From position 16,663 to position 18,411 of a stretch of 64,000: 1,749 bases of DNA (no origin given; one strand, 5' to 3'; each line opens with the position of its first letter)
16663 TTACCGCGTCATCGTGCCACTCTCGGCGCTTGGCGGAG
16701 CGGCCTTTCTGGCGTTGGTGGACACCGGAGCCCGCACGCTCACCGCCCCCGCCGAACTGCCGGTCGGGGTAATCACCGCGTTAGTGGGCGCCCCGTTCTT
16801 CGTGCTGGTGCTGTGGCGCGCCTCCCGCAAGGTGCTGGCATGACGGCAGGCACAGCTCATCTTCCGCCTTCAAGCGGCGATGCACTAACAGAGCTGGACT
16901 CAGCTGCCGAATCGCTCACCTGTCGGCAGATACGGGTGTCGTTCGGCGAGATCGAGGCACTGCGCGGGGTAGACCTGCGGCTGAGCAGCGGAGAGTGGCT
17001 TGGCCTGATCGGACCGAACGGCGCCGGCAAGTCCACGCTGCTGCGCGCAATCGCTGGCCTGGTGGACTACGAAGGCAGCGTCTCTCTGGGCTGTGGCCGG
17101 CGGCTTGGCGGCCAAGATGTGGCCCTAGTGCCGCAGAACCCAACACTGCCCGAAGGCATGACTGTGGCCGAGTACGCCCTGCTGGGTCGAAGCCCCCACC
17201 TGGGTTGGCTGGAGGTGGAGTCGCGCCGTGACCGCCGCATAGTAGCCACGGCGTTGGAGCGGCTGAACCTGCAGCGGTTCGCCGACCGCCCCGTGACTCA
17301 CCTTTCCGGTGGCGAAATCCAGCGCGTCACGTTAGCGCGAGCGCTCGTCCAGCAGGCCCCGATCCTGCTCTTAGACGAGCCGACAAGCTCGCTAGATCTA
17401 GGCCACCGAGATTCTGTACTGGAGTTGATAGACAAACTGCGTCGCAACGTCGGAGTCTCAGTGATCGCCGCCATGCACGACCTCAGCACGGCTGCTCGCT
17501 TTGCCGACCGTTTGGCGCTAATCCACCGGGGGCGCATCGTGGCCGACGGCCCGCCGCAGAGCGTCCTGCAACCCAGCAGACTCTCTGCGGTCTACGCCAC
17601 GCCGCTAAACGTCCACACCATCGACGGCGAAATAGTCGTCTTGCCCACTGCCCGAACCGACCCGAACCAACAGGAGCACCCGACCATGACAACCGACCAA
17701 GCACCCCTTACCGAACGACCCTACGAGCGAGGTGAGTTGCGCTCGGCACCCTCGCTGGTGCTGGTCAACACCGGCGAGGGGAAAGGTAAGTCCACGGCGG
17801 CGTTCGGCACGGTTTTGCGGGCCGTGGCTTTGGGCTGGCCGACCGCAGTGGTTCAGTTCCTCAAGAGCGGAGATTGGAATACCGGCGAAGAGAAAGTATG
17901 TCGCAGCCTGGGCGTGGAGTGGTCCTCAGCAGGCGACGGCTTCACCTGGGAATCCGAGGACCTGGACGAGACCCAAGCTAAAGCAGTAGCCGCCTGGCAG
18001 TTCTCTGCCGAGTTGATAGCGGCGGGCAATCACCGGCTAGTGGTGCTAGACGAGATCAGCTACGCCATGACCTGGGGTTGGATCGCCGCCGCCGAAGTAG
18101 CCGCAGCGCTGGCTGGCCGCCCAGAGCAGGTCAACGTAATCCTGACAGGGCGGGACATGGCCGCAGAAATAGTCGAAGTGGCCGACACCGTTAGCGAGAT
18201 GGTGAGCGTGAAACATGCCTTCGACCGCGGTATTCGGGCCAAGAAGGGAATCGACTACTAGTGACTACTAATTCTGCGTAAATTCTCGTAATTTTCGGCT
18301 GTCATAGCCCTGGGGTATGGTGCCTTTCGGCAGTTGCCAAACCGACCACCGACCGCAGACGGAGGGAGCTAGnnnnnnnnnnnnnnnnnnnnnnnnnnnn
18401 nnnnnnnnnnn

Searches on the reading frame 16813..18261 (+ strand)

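Call 9: search_protein_families(library=pfam, proteins=[window:16813-18261:+], max_evalue=0.01)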
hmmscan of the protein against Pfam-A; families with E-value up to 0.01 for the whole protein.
window:16813-18261:+ (482 aa): 12 families
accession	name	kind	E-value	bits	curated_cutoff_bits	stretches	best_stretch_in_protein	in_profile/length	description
PF02572.21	CobA_CobO_BtuR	-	2.2e-57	194.4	25.7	1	315-482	4-172/172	ATP:corrinoid adenosyltransferase BtuR/CobO/CobP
PF00005.33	ABC_tran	-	3e-31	109.3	25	1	50-192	1-137/137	ABC transporter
PF13304.12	AAA_21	-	3.7e-10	40.8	27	2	64-84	3-23/304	AAA domain, putative AbiEii toxin, Type IV TA system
PF02463.25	SMC_N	-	5.8e-08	32.9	40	1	163-228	136-205/220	RecF/RecN/SMC N terminal domain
PF13555.12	AAA_29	-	0.00037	20.6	27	1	56-83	18-45/61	P-loop containing region of AAA domain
PF13401.12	AAA_22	-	0.0013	19.5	27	0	65-126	10-33/130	AAA domain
PF13604.12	AAA_30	-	0.0013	19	27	0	58-88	15-46/191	AAA domain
PF09818.15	ABC_ATPase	-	0.0027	17.2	23.2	0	164-205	158-199/283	P-loop domain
PF13173.12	AAA_14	-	0.003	18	27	0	395-446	51-97/129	AAA domain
PF13476.12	AAA_23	-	0.0038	18.3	27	1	65-81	24-40/201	AAA domain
PF00931.28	NB-ARC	-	0.004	16.9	23.5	0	59-80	17-38/248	NB-ARC domain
PF25199.1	nSTAND_NTPase5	-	0.0043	17.3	34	0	61-81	42-62/145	Novel STAND NTPase 5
